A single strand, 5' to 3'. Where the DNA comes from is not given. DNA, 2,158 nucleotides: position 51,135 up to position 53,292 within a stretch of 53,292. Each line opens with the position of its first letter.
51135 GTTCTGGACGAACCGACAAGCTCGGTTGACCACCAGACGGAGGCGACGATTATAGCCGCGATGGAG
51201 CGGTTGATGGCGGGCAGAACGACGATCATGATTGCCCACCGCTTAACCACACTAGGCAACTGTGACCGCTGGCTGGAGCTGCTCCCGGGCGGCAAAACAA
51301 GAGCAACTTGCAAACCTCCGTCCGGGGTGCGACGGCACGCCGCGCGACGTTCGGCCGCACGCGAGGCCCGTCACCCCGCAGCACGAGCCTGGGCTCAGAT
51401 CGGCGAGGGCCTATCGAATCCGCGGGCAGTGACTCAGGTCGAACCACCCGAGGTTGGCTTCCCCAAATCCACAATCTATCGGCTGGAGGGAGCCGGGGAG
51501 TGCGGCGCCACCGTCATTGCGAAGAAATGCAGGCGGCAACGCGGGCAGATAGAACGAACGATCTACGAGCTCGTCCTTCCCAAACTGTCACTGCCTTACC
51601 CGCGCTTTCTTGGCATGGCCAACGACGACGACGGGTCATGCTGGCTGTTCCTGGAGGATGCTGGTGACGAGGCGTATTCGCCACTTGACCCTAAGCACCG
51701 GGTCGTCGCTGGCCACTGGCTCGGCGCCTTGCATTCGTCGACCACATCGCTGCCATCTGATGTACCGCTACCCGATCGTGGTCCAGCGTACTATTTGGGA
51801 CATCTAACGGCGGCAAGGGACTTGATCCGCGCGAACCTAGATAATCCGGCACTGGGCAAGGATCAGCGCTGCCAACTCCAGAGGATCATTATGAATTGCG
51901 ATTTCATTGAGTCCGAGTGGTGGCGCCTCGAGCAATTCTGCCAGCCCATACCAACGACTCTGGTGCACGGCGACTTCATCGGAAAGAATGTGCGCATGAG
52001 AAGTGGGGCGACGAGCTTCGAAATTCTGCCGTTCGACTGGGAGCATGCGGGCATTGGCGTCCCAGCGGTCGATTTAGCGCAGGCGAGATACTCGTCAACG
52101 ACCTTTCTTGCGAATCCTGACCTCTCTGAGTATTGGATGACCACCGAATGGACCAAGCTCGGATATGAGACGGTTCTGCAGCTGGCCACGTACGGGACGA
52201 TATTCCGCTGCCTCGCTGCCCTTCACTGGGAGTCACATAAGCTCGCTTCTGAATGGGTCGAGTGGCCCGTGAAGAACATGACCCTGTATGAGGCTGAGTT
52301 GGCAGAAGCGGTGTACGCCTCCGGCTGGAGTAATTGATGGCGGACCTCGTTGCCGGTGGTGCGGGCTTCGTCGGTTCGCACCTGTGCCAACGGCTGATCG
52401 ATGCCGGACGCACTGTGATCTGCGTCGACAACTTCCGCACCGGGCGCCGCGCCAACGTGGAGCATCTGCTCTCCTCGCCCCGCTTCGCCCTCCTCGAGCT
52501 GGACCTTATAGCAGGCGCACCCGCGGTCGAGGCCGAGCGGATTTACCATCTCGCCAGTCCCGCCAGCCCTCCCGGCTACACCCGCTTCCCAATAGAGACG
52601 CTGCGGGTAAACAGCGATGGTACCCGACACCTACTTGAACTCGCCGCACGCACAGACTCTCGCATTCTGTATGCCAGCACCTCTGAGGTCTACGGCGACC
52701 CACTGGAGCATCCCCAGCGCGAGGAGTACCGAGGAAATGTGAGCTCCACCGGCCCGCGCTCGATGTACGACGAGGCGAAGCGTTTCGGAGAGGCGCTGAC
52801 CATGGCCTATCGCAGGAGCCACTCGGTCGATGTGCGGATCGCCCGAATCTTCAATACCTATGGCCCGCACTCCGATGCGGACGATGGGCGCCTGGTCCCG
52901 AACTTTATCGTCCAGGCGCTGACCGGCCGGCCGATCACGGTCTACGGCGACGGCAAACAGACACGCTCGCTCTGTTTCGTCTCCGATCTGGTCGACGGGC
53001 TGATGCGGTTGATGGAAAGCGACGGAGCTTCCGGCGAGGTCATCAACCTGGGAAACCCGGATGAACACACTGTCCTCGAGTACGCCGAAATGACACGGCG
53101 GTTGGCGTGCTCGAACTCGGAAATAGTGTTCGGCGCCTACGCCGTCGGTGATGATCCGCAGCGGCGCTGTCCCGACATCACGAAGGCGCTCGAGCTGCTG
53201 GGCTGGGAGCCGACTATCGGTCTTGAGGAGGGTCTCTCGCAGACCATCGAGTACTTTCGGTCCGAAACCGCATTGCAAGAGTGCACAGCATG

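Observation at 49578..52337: ABC exporter fused in one ORF to an aminoglycoside-phosphotransferase-like kinase domain, inside a glycan operon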

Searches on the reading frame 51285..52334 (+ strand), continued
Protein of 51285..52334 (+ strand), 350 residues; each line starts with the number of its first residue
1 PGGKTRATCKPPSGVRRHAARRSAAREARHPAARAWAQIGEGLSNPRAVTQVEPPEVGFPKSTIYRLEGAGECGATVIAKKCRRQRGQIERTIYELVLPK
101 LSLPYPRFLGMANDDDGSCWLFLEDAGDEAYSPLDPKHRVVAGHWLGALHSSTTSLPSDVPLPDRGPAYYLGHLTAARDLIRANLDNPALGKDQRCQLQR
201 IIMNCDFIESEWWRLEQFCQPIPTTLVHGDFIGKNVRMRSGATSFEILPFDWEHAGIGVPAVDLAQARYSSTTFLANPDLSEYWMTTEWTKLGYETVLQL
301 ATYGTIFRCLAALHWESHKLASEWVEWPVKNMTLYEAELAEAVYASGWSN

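Call 20: find_related_loci(query=A1, collection=genome_contigs, flank=6000)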
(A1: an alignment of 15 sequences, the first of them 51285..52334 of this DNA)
Query A1 (350 aa) in genome_contigs; peptide patterns used: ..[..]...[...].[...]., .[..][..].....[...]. (x = any residue, [..] = any of these).
442 stretches matched a pattern; 194 encode a relative of the query (tblastn E <= 1e-3); the best 80 are kept; 79 distinct loci.
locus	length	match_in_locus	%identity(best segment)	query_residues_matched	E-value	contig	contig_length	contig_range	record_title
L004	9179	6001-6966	72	28-348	2e-157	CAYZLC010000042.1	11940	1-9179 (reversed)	MAG TPA_asm: uncultured Dehalococcoidia bacterium isolate SRP119689_co1_265 genome assembly, contig: NODE_8019_length_11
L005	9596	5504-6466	45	30-350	8e-87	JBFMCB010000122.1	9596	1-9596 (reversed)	MAG: Chloroflexota bacterium isolate MAG180 MAG180_122, whole genome shotgun sequence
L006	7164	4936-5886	40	30-347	2e-80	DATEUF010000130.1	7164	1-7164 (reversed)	MAG TPA_asm: Pyrinomonadaceae bacterium isolate SMAG_U8334 k141_1118918, whole genome shotgun sequence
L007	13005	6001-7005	42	8-348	4e-80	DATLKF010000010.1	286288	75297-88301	MAG TPA_asm: Gemmatimonadales bacterium isolate SMAG_U13715 k141_38968, whole genome shotgun sequence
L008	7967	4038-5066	43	5-348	4e-78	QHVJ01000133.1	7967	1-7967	MAG: Acidobacteria bacterium isolate AA35 14_1009_16_40cm_scaffold_34400_curated, whole genome shotgun sequence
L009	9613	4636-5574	41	28-350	4e-77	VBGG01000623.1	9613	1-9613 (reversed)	MAG: Chloroflexi bacterium isolate CF_72 14_0903_13_30cm_scaffold_9200610, whole genome shotgun sequence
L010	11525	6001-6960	43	29-348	4e-77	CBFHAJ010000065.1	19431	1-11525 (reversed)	MAG TPA_asm: uncultured bacterium isolate SRR21876936_metabat2_14 genome assembly, contig: ERZ27257217.198, whole genome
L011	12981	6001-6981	43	29-349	1e-76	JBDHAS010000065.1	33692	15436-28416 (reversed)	MAG: Gemmatimonadota bacterium isolate M3-44_Bin_339 M3-44_Bin_339_scaffold_12372, whole genome shotgun sequence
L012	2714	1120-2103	41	30-349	3e-78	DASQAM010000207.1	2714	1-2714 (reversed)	MAG TPA_asm: Gemmatimonadales bacterium isolate SMAG_U11645 k141_481562, whole genome shotgun sequence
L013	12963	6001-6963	40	30-348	9e-76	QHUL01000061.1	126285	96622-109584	MAG: Gemmatimonadetes bacterium isolate AG29 14_1009_02_40cm_scaffold_290_curated, whole genome shotgun sequence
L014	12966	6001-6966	41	30-350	1e-75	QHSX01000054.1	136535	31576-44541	MAG: Candidatus Rokuibacteriota bacterium isolate AR20 14_0929_02_40cm_scaffold_82_curated, whole genome shotgun sequenc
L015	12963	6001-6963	44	28-348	8e-76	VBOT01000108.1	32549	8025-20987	MAG: Candidatus Eisenbacteria bacterium isolate WS_3 14_1009_16_30cm_scaffold_15078, whole genome shotgun sequence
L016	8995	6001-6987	41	30-350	1e-75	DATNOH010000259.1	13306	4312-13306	MAG TPA_asm: Gemmatimonadales bacterium isolate SMAG_U11526 k141_810916, whole genome shotgun sequence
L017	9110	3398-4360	42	29-350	2e-75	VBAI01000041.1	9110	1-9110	MAG: Bacillati bacterium ANGP1 isolate NP_1 14_1009_12_40cm_scaffold_16406, whole genome shotgun sequence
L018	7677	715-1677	42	30-348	2e-75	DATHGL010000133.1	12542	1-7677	MAG TPA_asm: Gemmatimonadales bacterium isolate SMAG_U12473 k141_373055, whole genome shotgun sequence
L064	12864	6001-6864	42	60-347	9e-67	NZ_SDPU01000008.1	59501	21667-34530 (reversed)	Nocardioides iriomotensis strain NBRC 105384 contig8, whole genome shotgun sequence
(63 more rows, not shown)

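Call 33: predict_structure(alignment_id=A1)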
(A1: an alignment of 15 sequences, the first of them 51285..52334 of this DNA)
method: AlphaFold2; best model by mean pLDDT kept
length: 350 residues; sequences in the alignment: 15
mean_pLDDT: 86.7   pTM: 0.84
mean pLDDT of the five models: 86.7, 86.7, 85.7, 84.4, 83.4
residues with pLDDT >= 90: 230; 70-90: 75; 50-70: 20; < 50: 25
segments of 3 or more residues with pLDDT < 50: 1-21, 57-60
pLDDT, mean of each block of 10 residues (from residue 1): 37 43 67 87 79 58 83 85 94 95 93 91 89 93 96 90 95 98 96 97 96 95 94 89 86 95 89 84 87 90 96 94 89 94 86
secondary structure, 60 per line:
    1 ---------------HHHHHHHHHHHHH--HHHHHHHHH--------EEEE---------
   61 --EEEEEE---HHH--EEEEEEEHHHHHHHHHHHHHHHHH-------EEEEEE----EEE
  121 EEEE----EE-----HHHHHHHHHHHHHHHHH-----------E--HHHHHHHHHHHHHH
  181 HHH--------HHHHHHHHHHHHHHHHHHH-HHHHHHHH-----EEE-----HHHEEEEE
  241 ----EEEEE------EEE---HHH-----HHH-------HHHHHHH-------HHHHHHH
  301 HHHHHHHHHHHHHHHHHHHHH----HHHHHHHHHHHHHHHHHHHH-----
elements in order: H16-28 H31-39 E48-51 E63-68 E77-83 H84-100 E108-113 E118-124 H136-152 H167-183 H192-210 H212-219 E225-227 E236-240 E245-249 E256-258 H280-286 H294-321 H326-345

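Call 36: fold_search(model_id=the predicted structure, library=pdb)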
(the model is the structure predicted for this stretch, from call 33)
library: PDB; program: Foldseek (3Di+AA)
matches with E <= 10: 1585; with E <= 0.001: 255
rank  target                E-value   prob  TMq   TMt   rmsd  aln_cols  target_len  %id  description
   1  2q83_A                7.0e-09  1.00  0.52  0.54   7.1       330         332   14  Crystal structure of ytaA (2635576) from Bacillus subtilis at 2.50 A resolution (released 2007-06-26)
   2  2qg7_A                1.0e-08  1.00  0.51  0.49   6.3       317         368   14  Plasmodium vivax ethanolamine kinase Pv091845 (released 2007-07-24)
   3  2q83_B                1.3e-08  1.00  0.54  0.57   6.9       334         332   12  Crystal structure of ytaA (2635576) from Bacillus subtilis at 2.50 A resolution (released 2007-06-26)
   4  3mes_A                1.7e-08  1.00  0.55  0.54   6.8       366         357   12  Crystal structure of choline kinase from Cryptosporidium parvum Iowa II, cgd3_2030 (released 2010-04-07)
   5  1zyl                  1.7e-08  1.00  0.61  0.65   5.3       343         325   14  Crystal Structure of Hypothetical Protein YihE from Escherichia coli (released 2006-09-19)
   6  3mes_B                2.2e-08  1.00  0.56  0.55   6.2       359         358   11  Crystal structure of choline kinase from Cryptosporidium parvum Iowa II, cgd3_2030 (released 2010-04-07)
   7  4n57_B                2.8e-08  1.00  0.56  0.65   5.2       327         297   14  Crystal structure of aminoglycoside phosphotransferase APH(2'')-IVa ADP complex (released 2014-12-17)
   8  9h2z_A                4.6e-08  1.00  0.56  0.64   5.5       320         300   15  Crystal structure of APH(2")-IVa alternate (soaking with EK3-18 inhibitor) (released 2025-02-05)
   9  2qg7_E                4.6e-08  1.00  0.53  0.51   6.7       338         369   13  Plasmodium vivax ethanolamine kinase Pv091845 (released 2007-07-24)
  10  8ixi_B                4.8e-08  1.00  0.49  0.56   7.0       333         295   16  Crystal structure of macrolide phosphotransferase from Klebsiella pneumoniae (released 2024-01-31)
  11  4ej7_A                5.3e-08  1.00  0.40  0.50  11.1       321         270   13  Crystal structure of the aminoglycoside phosphotransferase APH(3')-Ia, ATP-bound (released 2012-04-18)
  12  3sgc                  5.6e-08  1.00  0.57  0.65   5.4       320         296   14  Crystal Structure of Apo Aminoglycoside-2''-Phosphotransferase Type IVa (released 2011-06-29)
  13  3csv                  5.9e-08  1.00  0.51  0.55   6.9       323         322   15  Crystal structure of a putative aminoglycoside phosphotransferase (YP_614837.1) from Silicibacter sp. TM1040 at 2.15 A r (released 2008-04-22)
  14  4ej7_C                5.9e-08  1.00  0.40  0.50  12.0       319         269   14  Crystal structure of the aminoglycoside phosphotransferase APH(3')-Ia, ATP-bound (released 2012-04-18)
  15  7w15_A                6.9e-08  1.00  0.49  0.56   6.6       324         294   16  Crystal Structure of MPH-E in complex with GTP and Erythromycin (released 2023-04-26)
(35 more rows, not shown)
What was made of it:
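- On APH / choline-kinase-fold phosphotransferases (Pfam PF01636): AF2 pLDDT 86.7, pTM 0.84 (call 33); 255 PDB matches at E <= 0.001, with the top 50 listed all APH-, choline-kinase-, YihE-, Mph- or NahK-type kinases (call 36)
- On O9a-type terminator-kinase / Wzm-Wzt export system: The C-terminal domain is a kinase fold (calls 33, 36).
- YihE (1zyl) is among the best structural matches, with the highest TM scores (0.61/0.65; call 36). The top Foldseek matches include ethanolamine/choline kinases, APH(2''), macrolide phosphotransferases and NahK (call 36).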

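Call 49: search_protein_representatives(alignment_id=A1)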
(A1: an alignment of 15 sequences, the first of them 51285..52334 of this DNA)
Query: 15 sequences, 339 profile positions. Proteins with E-value up to 0.001 (for the whole library): 3644; up to 1e-10: 1879; up to 1e-30: 1133. The best 150 are listed.
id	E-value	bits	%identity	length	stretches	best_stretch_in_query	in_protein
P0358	3.8e-206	700.1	-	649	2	10-337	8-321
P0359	1.8e-192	655.2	-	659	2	6-337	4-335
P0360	2.4e-172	589.0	-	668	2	16-336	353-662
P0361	2.5e-171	585.7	-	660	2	1-337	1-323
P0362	1.1e-159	547.4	-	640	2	10-335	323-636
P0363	2.6e-158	542.9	-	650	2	15-300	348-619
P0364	1.2e-140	484.7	-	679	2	7-338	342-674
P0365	4.5e-133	459.9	-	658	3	1-338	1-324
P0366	6.4e-133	459.4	-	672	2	16-337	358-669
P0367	4.9e-132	456.5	-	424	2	10-333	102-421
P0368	7.5e-131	452.6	-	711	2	16-334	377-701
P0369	9.5e-131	452.3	-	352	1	11-337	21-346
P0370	2.5e-126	437.7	-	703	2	11-337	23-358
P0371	3.1e-126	437.4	-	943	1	11-338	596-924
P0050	5.8e-126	436.5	-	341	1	1-338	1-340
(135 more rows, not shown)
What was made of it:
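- Closest known: APH/choline-kinase-fold small-molecule kinases and YihE/YtaA. Different: The domain forms its own family of about 1,100 clusters at 50% identity (call 49), marked by an N-terminal HPAxxAW element and obligate linkage to an ABC exporter.
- Tried and rejected: In the library clustered at 50% identity they collapse into few clusters (call 49).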

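Call 52: search_protein_families(library=ncbifam, proteins=[window:51285-52334:+], max_evalue=0.01)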
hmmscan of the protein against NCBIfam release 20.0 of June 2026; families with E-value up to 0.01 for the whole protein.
window:51285-52334:+ (350 aa): 1 family
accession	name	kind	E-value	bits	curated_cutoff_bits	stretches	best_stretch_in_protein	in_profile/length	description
NF041268.1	capreo_Cph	equivalog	0.0066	16.1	390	0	222-268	180-227/285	capreomycin phosphotransferase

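Call 74: search_protein_families(library=pfam, proteins=[L064:2-1924:+, L064:1705-3723:+, L064:3711-4760:+, L064:4757-5902:+, L064:5305-6915:+, L064:6825-7934:-], max_evalue=0.001)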
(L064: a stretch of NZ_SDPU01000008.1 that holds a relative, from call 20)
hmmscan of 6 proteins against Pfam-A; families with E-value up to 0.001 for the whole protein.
L064:2-1924:+ (640 aa): 5 families
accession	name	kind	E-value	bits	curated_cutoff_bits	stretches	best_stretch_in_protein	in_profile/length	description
PF00535.33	Glycos_transf_2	-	1.1e-34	120.2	23.3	1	149-305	1-167/168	Glycosyl transferase family 2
PF13641.12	Glyco_tranf_2_3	-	1.2e-21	78.2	27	1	146-355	1-224/230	Glycosyltransferase like family 2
PF13632.12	Glyco_trans_2_3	-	2.2e-13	50.9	27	1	223-463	1-195/198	Glycosyl transferase family group 2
PF10111.15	Glyco_tranf_2_2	-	2e-06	28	27.3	1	149-231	1-92/276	Glycosyltransferase like family 2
PF13506.12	Glyco_transf_21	-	3.5e-06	27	21.7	1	214-353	24-167/174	Glycosyl transferase family 21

L064:1705-3723:+ (672 aa): 3 families
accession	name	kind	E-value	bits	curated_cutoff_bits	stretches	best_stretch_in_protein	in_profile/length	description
PF00664.28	ABC_membrane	-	4.6e-34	118.8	28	1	144-393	27-274/274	ABC transporter transmembrane region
PF00005.33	ABC_tran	-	2.7e-31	109.4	25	1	455-604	1-137/137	ABC transporter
PF02463.25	SMC_N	-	0.00066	19.6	40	0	444-646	135-211/220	RecF/RecN/SMC N terminal domain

L064:3711-4760:+ (349 aa): 2 families
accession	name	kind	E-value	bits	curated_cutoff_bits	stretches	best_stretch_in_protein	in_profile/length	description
PF01636.29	APH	-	1.6e-13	51.5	23.2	1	94-279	64-230/239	Phosphotransferase enzyme family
PF02958.26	EcKL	-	8.5e-05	22.5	22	1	209-264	209-266/294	Ecdysteroid kinase-like family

L064:4757-5902:+ (381 aa): 0 families

L064:5305-6915:+ (536 aa): 1 family
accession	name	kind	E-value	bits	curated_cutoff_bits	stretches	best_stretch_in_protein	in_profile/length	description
PF01636.29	APH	-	2.2e-18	67.3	23.2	1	240-461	16-229/239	Phosphotransferase enzyme family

L064:6825-7934:- (369 aa): 0 families

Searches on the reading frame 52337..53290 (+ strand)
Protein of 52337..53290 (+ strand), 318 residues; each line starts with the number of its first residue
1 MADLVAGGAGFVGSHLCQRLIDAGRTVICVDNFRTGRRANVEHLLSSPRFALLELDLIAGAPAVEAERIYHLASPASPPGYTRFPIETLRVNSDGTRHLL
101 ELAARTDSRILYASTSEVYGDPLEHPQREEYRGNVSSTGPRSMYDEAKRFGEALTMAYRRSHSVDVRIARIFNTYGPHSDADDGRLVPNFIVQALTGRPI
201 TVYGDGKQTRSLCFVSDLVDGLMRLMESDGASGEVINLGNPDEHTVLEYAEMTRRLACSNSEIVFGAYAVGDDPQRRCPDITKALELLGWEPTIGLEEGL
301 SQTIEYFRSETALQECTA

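Call 18: search_protein_families(library=pfam, proteins=[window:52337-53290:+], max_evalue=0.001)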
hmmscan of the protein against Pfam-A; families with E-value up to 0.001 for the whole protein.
window:52337-53290:+ (318 aa): 6 families
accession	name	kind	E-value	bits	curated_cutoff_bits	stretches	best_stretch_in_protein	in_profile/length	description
PF01370.27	Epimerase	-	1.7e-52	178.6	20.9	1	4-239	2-240/240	NAD dependent epimerase/dehydratase family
PF16363.11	GDP_Man_Dehyd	-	8.7e-49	167.2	27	1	4-302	1-331/332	GDP-mannose 4,6 dehydratase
PF01073.25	3Beta_HSD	-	3.3e-09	36.6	22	1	4-156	1-158/280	3-beta hydroxysteroid dehydrogenase/isomerase family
PF04321.23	RmlD_sub_bind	-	6.4e-09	35.7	27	1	4-251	4-225/287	RmlD substrate binding domain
PF07993.18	NAD_binding_4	-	6.2e-07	29.3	20.1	1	87-176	107-209/258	Male sterility protein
PF02719.21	Polysacc_synt_2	-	0.00029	20.6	20.2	0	4-107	2-119/293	Polysaccharide biosynthesis protein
